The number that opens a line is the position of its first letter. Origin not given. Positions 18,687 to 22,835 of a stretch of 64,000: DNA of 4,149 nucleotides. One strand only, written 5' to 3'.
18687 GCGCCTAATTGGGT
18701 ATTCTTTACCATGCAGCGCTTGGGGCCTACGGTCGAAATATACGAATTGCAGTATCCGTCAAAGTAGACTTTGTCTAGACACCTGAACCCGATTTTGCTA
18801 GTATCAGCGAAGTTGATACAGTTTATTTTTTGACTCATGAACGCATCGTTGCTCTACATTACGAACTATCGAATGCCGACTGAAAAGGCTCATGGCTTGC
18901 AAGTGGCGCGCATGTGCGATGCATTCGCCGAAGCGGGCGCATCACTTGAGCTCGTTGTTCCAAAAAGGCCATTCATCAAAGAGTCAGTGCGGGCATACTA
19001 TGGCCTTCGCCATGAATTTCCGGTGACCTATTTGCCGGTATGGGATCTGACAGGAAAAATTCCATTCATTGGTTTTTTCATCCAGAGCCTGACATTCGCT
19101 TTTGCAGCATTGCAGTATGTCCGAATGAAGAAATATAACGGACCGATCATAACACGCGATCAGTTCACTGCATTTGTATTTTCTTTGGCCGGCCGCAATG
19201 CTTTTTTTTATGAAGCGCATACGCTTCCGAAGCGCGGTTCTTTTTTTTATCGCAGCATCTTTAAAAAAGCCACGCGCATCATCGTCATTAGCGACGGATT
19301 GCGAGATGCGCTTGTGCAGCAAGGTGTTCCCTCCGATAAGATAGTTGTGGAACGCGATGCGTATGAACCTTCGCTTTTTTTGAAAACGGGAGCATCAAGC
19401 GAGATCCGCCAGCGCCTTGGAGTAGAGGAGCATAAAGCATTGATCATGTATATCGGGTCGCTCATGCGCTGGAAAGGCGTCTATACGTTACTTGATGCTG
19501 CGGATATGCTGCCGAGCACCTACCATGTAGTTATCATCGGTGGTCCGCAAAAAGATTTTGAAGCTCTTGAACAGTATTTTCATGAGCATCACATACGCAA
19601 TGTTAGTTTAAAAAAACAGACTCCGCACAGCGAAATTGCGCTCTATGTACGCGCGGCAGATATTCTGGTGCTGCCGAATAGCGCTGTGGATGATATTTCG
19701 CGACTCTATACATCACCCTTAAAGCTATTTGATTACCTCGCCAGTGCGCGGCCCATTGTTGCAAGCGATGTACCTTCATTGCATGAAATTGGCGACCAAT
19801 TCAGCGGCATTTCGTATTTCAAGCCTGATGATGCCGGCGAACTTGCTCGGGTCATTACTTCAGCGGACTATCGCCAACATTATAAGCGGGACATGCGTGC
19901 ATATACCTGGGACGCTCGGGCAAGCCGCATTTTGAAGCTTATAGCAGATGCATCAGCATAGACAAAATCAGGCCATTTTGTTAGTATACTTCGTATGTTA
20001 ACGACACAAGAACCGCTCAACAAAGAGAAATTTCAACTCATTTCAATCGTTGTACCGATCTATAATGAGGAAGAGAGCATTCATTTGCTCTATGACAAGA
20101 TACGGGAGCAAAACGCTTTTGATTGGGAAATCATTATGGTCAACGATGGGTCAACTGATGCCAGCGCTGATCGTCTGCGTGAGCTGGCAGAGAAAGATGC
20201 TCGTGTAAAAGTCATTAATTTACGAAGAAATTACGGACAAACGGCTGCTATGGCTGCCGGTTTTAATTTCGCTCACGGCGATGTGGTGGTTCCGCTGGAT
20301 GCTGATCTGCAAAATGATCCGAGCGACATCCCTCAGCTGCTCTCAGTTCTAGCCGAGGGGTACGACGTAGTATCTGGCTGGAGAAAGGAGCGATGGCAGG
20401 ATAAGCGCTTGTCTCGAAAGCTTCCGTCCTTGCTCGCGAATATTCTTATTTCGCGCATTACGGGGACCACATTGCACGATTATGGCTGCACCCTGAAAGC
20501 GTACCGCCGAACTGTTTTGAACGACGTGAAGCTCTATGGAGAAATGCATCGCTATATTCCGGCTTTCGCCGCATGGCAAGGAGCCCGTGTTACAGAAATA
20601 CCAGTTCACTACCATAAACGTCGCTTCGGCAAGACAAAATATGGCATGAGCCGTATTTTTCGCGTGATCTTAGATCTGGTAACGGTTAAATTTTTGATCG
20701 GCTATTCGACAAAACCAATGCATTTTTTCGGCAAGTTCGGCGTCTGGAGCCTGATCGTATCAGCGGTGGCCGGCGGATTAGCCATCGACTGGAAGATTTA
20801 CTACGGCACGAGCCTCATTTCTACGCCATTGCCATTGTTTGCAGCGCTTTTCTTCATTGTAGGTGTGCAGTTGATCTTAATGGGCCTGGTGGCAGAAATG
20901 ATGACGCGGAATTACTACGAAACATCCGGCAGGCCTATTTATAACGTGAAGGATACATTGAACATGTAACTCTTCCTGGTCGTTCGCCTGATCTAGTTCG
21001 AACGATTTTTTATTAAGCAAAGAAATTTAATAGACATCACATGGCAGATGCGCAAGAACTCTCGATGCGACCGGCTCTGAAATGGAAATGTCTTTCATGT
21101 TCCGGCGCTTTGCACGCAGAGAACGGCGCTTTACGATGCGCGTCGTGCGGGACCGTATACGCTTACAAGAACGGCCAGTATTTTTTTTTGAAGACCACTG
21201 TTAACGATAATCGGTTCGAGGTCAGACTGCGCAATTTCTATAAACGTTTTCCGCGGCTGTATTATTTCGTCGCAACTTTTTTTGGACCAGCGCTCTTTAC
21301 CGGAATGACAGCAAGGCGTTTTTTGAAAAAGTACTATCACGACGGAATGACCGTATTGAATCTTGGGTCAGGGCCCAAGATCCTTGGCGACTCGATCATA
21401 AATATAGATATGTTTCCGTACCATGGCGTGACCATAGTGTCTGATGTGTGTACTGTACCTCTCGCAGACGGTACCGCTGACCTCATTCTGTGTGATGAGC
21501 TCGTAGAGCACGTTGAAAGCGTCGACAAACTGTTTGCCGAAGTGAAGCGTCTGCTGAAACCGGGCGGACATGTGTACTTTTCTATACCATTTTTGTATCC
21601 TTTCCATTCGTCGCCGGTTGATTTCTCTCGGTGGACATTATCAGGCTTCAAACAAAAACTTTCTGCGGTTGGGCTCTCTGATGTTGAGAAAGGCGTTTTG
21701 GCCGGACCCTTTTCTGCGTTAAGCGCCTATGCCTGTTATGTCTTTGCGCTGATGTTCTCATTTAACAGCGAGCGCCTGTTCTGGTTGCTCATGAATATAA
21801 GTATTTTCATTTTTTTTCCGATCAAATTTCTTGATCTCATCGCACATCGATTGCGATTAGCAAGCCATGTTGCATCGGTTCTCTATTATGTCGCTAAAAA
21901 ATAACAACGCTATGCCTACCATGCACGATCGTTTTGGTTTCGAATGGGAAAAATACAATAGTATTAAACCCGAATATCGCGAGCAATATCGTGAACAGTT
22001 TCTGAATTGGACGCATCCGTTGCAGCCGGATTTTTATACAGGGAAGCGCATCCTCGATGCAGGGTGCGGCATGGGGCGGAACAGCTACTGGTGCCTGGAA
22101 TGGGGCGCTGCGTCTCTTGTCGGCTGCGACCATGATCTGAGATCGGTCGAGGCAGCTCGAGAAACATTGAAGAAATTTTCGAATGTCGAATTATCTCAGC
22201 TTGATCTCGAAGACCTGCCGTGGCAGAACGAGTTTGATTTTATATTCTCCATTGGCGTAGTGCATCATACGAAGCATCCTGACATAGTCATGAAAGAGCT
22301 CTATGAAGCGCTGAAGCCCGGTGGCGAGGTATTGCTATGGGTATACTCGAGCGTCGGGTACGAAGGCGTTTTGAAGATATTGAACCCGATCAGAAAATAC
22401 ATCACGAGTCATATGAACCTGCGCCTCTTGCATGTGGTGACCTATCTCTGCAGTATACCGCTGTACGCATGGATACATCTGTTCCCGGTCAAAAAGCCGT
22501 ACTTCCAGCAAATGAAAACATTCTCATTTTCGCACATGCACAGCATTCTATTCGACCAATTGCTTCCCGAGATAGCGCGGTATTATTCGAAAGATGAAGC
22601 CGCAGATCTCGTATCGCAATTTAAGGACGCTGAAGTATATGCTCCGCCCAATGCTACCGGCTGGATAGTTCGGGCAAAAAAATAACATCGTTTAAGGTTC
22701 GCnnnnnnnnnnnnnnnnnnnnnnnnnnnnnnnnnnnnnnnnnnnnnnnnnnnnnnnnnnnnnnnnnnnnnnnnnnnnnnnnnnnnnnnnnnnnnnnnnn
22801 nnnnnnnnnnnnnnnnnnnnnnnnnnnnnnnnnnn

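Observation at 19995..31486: Repeated GtrB-like GT2 and polytopic GT-C/YfhO modules interleaved with four methyltransferases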

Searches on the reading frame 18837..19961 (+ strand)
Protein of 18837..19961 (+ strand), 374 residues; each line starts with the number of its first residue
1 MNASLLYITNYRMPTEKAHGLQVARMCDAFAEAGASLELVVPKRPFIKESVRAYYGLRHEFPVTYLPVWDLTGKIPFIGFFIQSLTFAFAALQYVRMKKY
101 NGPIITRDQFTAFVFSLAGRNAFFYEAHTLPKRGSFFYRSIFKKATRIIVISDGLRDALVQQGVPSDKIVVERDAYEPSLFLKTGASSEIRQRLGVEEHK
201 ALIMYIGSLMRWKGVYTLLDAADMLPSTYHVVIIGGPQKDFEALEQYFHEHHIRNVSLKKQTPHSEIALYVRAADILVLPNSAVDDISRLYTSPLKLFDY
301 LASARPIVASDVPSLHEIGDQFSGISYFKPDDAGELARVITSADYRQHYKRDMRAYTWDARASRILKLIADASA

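Call 4: search_protein_families(library=pfam, proteins=[window:18837-19961:+], max_evalue=0.01)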
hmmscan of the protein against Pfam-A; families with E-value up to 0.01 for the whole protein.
window:18837-19961:+ (374 aa): 5 families
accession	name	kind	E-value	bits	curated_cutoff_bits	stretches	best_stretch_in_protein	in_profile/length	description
PF13692.12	Glyco_trans_1_4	-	6.9e-15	56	27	1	202-341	3-137/142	Glycosyl transferases group 1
PF00534.26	Glycos_transf_1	-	1e-13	51.6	26.4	1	188-343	3-155/172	Glycosyl transferases group 1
PF13439.12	Glyco_transf_4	-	4.7e-06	27.2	28.5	1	23-171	8-161/170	Glycosyltransferase Family 4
PF13579.12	Glyco_trans_4_4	-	5.8e-06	27.2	29.7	1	84-171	56-154/158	Glycosyl transferase 4-like domain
PF13524.12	Glyco_trans_1_2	-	0.007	16.8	25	0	219-366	6-143/144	Glycosyl transferase-like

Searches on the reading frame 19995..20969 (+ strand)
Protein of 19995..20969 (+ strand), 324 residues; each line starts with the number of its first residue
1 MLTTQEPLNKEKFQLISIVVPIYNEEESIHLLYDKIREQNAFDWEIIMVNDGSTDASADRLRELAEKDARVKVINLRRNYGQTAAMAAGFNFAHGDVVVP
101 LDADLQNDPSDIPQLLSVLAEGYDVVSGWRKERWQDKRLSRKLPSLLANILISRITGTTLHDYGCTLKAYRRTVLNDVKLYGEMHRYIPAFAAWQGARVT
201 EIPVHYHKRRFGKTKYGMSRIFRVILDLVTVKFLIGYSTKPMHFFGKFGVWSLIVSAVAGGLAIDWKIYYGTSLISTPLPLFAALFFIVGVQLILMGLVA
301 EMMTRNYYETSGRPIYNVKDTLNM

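Call 4: search_protein_families(library=pfam, proteins=[window:19995-20969:+], max_evalue=0.01)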
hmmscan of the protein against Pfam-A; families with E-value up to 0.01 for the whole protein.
window:19995-20969:+ (324 aa): 3 families
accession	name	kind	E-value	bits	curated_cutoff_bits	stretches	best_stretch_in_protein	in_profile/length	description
PF00535.33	Glycos_transf_2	-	1.6e-36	126.2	23.3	1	17-177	1-166/168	Glycosyl transferase family 2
PF10111.15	Glyco_tranf_2_2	-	1.2e-10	41.7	27.3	1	17-111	1-98/276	Glycosyltransferase like family 2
PF13641.12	Glyco_tranf_2_3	-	8.3e-06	26.4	27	1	16-135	3-126/230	Glycosyltransferase like family 2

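Call 10: search_protein_families(library=ncbifam, proteins=[window:19995-20969:+], max_evalue=0.01)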
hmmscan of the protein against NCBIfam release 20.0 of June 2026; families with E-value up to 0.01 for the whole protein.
window:19995-20969:+ (324 aa): 25 families
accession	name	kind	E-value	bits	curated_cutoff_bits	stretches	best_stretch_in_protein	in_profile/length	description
NF007986.1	PRK10714.1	equivalog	2.4e-66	223.9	529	1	11-321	3-311/316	undecaprenyl-phosphate 4-deoxy-4-formamido-L-arabinose transferase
NF047588.1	GlcsyltransPgfSStrep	equivalog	5e-49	167.2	500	1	16-321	3-305/308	glycosyltransferase PgfS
TIGR04182.1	glyco_TIGR04182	equivalog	5.9e-24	85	325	1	16-310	2-289/293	S-layer glycoprotein N-glycosyltransferase AglJ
TIGR03937.1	PgaC_IcaA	equivalog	2.3e-21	76.2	422.3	1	4-110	35-141/407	poly-beta-1,6-N-acetyl-D-glucosamine synthase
NF007482.0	PRK10073.1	equivalog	8.9e-19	67.7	423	1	12-129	4-121/334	glycosyltransferase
NF041391.1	DPhHxTase_Halo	equivalog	1e-16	60.6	375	1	22-215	3-191/213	dolichyl-phosphate hexose transferase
NF047683.1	TeichurnBiosyTuaG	equivalog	3e-16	59.8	400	1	13-114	5-106/252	teichuronic acid biosynthesis protein TuaG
TIGR04283.1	glyco_like_mftF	equivalog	1.9e-13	50.5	182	1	16-164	1-140/221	TIGR04283 family arsenosugar biosynthesis glycosyltransferase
NF041875.1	EPS_EpsD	equivalog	2.8e-13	50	370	1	16-124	1-109/325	exopolysaccharide biosynthesis glycosyltransferase EpsD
NF058614.1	PPMAGASynPpgS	equivalog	1.7e-12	47.2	370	1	18-212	4-202/226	polyprenyl-phospho-N-acetylgalactosaminyl synthase PpgS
TIGR03965.1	mycofact_glyco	equivalog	4.7e-12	45.5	280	1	5-120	65-180/467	mycofactocin biosynthesis glycosyltransferase MftF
NF045692.1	OglycostaseCruG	equivalog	1.3e-11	44.1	600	1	8-127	35-161/386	2'-O-glycosyltransferase CruG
NF050050.1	ProtGlycPglI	equivalog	2.8e-10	40.1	500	1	15-127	3-116/306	GalNAc(5)-diNAcBac-PP-undecaprenol beta-1,3-glucosyltransferase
NF010496.0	PRK13915.1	equivalog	4.2e-09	35.9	262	1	12-119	29-142/307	glucosyl-3-phosphoglycerate synthase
NF053739.1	GlytfEpsEBac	equivalog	3.9e-08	32.6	450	1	16-104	3-92/265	glycosyltransferase EpsE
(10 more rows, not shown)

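Call 20: search_solved_structures(query=window:19995-20969:+, max_evalue=0.001)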
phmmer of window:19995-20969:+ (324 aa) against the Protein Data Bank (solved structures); distinct sequences matched with E-value up to 0.001: 25.
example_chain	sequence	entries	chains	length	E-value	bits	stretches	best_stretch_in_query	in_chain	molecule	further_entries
9bhc_C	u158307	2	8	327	1.6e-58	201.7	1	14-320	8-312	Undecaprenyl-phosphate 4-deoxy-4-formamido-L-arabinose transferase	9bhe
8vxh_A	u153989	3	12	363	2.1e-58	201.2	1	14-320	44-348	Undecaprenyl-phosphate 4-deoxy-4-formamido-L-arabinose transferase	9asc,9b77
9hwj_A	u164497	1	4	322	2.1e-55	191.4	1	15-321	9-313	Undecaprenyl-phosphate 4-deoxy-4-formamido-L-arabinose transferase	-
5eke_A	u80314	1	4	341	1.3e-40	142.8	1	16-321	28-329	Uncharacterized glycosyltransferase sll0501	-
5ekp_C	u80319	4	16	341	1.8e-40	142.4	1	16-321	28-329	Uncharacterized glycosyltransferase sll0501 | Glycosyltransferase sll0501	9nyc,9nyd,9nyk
9nye_A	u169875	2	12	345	1.8e-40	142.3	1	16-321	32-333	Glycosyltransferase sll0501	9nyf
5mlz_A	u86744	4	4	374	4.4e-20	75.4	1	15-226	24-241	Dolichol monophosphate mannose synthase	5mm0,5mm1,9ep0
5hea_A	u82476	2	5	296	1.1e-12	51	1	13-106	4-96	Putative glycosyltransferase (GalT1)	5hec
2z87_A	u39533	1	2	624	2.7e-10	43.2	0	16-125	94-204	Chondroitin synthase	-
2z86_A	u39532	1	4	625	2.7e-10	43.2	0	16-125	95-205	Chondroitin synthase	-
6p61_A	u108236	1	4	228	1.6e-07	34.1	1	11-106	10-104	Glycosyltransferase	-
3l7i_A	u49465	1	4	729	4e-06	29.5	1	16-102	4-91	Teichoic acid biosynthesis protein F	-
3l7j_A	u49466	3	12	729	4e-06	29.5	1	16-102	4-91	Teichoic acid biosynthesis protein F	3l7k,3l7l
3l7m_A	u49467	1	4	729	4e-06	29.5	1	16-102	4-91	Teichoic acid biosynthesis protein F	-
9jma_A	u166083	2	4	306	8.9e-06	28.4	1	15-126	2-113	GalNAc(5)-diNAcBac-PP-undecaprenol beta-1,3-glucosyltransferase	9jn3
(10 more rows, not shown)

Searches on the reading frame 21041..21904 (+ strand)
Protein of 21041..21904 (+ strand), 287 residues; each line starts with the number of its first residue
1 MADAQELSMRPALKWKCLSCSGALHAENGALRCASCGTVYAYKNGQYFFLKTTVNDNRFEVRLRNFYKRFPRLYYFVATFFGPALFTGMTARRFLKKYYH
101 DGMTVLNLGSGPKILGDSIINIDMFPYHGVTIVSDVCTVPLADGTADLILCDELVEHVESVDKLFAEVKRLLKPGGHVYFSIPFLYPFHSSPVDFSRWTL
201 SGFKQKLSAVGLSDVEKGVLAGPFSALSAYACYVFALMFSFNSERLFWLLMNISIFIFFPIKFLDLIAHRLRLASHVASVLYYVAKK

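Call 4: search_protein_families(library=pfam, proteins=[window:21041-21904:+], max_evalue=0.01)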
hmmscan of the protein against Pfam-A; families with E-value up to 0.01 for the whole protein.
window:21041-21904:+ (287 aa): 7 families
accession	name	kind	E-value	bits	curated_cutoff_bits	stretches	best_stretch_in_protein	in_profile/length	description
PF08241.18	Methyltransf_11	-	1e-11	45.7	21.2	1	132-180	47-95/95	Methyltransferase domain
PF13489.12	Methyltransf_23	-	4.8e-08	33.3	27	1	142-202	78-136/164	Methyltransferase domain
PF13649.12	Methyltransf_25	-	2.7e-06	28.4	27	1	132-176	51-97/97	Methyltransferase domain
PF13847.12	Methyltransf_31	-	2.5e-05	24.4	27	1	134-181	61-110/145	Methyltransferase domain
PF05148.21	Methyltransf_8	-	4.1e-05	24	27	1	118-180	95-156/219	Hypothetical methyltransferase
PF08242.18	Methyltransf_12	-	0.00031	21.9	30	1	145-178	65-98/98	Methyltransferase domain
PF14446.12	Prok-RING_1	-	0.0088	16.4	29.1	0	14-40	4-30/54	Prokaryotic RING finger family 1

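Call 10: search_protein_families(library=ncbifam, proteins=[window:21041-21904:+], max_evalue=0.01)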
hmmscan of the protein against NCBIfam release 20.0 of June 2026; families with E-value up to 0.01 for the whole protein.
window:21041-21904:+ (287 aa): 7 families
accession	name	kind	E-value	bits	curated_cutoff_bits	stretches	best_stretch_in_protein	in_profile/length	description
TIGR01983.1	UbiG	equivalog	3.1e-05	23.4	102.95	1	145-181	116-152/228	bifunctional 2-polyprenyl-6-hydroxyphenol methylase/3-demethylubiquinol 3-O-methyltransferase UbiG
NF045667.1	MTase_DVU1556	equivalog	0.00014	21.4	155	1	131-180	70-119/213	DVU_1556 family methyltransferase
TIGR02072.1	BioC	equivalog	0.00016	21.6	184.95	1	131-183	83-135/244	malonyl-ACP O-methyltransferase BioC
NF008823.0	PRK11873.1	subfamily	0.00023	20.8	263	1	135-181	136-182/272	arsenite methyltransferase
NF041675.1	sarc_dimgly_tmase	equivalog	0.00038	20.5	550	1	93-183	82-172/278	sarcosine/dimethylglycine N-methyltransferase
NF045823.1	PthPhpthDimycoMt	equivalog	0.0021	17.3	300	1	134-180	120-166/256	phthiotriol/phenolphthiotriol dimycocerosates methyltransferase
NF007610.0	PRK10258.1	equivalog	0.0056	16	342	1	132-181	90-139/251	malonyl-ACP O-methyltransferase BioC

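Call 57: search_solved_structures(query=window:21041-21904:+, max_evalue=0.01)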
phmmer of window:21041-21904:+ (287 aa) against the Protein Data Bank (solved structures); distinct sequences matched with E-value up to 0.01: 4.
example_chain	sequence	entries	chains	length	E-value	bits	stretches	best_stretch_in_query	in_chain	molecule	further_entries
9w6x_A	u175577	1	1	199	0.00024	23.6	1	132-188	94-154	YtkW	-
2avn_A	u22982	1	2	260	0.00065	22.2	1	137-199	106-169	ubiquinone/menaquinone biosynthesis methyltransferase-related protein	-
4krh_A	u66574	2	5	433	0.00073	22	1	132-181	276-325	Phosphoethanolamine N-methyltransferase 2 | Phospholethanolamine N-methyltransferase 2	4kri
3dlc_A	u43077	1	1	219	0.0039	19.6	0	132-181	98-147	Putative S-adenosyl-L-methionine-dependent Methyltransferase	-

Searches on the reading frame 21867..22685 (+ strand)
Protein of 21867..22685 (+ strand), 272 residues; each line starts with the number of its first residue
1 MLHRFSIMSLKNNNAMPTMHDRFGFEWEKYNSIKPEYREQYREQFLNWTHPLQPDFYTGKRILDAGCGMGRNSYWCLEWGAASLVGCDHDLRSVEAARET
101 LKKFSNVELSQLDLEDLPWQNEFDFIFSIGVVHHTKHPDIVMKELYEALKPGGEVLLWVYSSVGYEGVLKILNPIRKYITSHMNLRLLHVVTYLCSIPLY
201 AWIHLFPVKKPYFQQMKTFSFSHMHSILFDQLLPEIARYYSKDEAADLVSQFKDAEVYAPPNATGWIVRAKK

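Call 4: search_protein_families(library=pfam, proteins=[window:21867-22685:+], max_evalue=0.01)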
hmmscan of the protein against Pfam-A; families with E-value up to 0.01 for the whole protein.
window:21867-22685:+ (272 aa): 11 families
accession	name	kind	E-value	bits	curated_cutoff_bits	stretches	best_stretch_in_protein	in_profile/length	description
PF13649.12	Methyltransf_25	-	3.2e-19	69.9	27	1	62-153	1-97/97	Methyltransferase domain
PF08241.18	Methyltransf_11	-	1.2e-18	67.9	21.2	1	63-156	1-94/95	Methyltransferase domain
PF13847.12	Methyltransf_31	-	1.1e-17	64.5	27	1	59-157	4-109/145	Methyltransferase domain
PF08242.18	Methyltransf_12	-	1.1e-15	58.6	30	1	63-154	1-97/98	Methyltransferase domain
PF13489.12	Methyltransf_23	-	2.8e-14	53.6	27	1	37-160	1-119/164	Methyltransferase domain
PF08003.17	Methyltransf_9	-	2.9e-13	49.9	23.8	1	57-178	114-236/315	Protein of unknown function (DUF1698)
PF05175.20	MTS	-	4.2e-08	33.5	23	1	58-170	31-151/170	Methyltransferase small domain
PF03848.20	TehB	-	8.3e-07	29.1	20.4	1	61-156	33-131/193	Tellurite resistance protein TehB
PF02353.26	CMAS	-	1.6e-05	24.8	27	1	58-159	62-166/273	Mycolic acid cyclopropane synthetase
PF06325.19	PrmA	-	0.00051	20.1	22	1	58-129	161-233/296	Ribosomal protein L11 methyltransferase (PrmA)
PF01209.24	Ubie_methyltran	-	0.0019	18.1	20.1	1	58-165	47-159/233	ubiE/COQ5 methyltransferase family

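Call 10: search_protein_families(library=ncbifam, proteins=[window:21867-22685:+], max_evalue=0.01)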
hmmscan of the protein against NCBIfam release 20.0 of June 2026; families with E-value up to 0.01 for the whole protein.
window:21867-22685:+ (272 aa): 37 families (the best 25 are shown)
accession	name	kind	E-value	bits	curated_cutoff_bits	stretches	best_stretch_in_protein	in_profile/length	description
NF011650.0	PRK15068.1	equivalog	3.8e-16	58.9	209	1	58-157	122-225/324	tRNA 5-methoxyuridine(34)/uridine 5-oxyacetic acid(34) synthase CmoB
TIGR00452.1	TIGR00452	equivalog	7.8e-14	51.2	275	1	58-158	117-220/316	tRNA 5-methoxyuridine(34)/uridine 5-oxyacetic acid(34) synthase CmoB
TIGR02072.1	BioC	equivalog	1.1e-10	41.7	184.95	1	58-157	34-132/244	malonyl-ACP O-methyltransferase BioC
NF047649.1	MTase_UXPK_star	exception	1.4e-10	40.7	460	1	56-157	75-181/283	methyltransferase/UXPK-star double selenoprotein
NF045667.1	MTase_DVU1556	equivalog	2.6e-10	40.1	155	1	56-157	20-119/213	DVU_1556 family methyltransferase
TIGR01983.1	UbiG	equivalog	3e-10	39.8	102.95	1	50-157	45-151/228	bifunctional 2-polyprenyl-6-hydroxyphenol methylase/3-demethylubiquinol 3-O-methyltransferase UbiG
TIGR04290.1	meth_Rta_06860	hypoth_equivalog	4.8e-10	39.3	300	1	51-147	42-140/226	TIGR04290 family methyltransferase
NF040703.1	cyclopro_CfaB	exception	1.1e-08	34.3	650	1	58-156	159-262/393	C17 cyclopropane fatty acid synthase CfaB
NF045825.1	FAmtase_mtf2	equivalog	2.5e-08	33.4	400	1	52-156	53-157/248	fatty-acid O-methyltransferase Mtf2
NF041537.1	ArsM_AhpD_UU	exception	5.1e-08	32.1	510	1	58-157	76-180/345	arsenite methyltransferase/AhpD domain selenoprotein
NF043040.1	corrin_prot_MT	hypoth_equivalog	1.5e-07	31.1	180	1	58-157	41-147/216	corrinoid protein-associated methyltransferase CpaM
NF008992.0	PRK12335.1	equivalog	1.6e-07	30.8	303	1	60-156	124-222/289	SAM-dependent methyltransferase TehB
NF041536.1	ArsM_DUF2284_UU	exception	1.7e-07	30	575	1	58-157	76-180/459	arsenite methyltransferase/DUF2284 domain selenoprotein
TIGR02021.1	BchM-ChlM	equivalog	2.2e-07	30.5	158.9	1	38-139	37-135/218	magnesium protoporphyrin IX methyltransferase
NF008686.0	PRK11705.1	equivalog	5.9e-07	28.9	400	1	58-161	167-269/383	cyclopropane fatty acyl phospholipid synthase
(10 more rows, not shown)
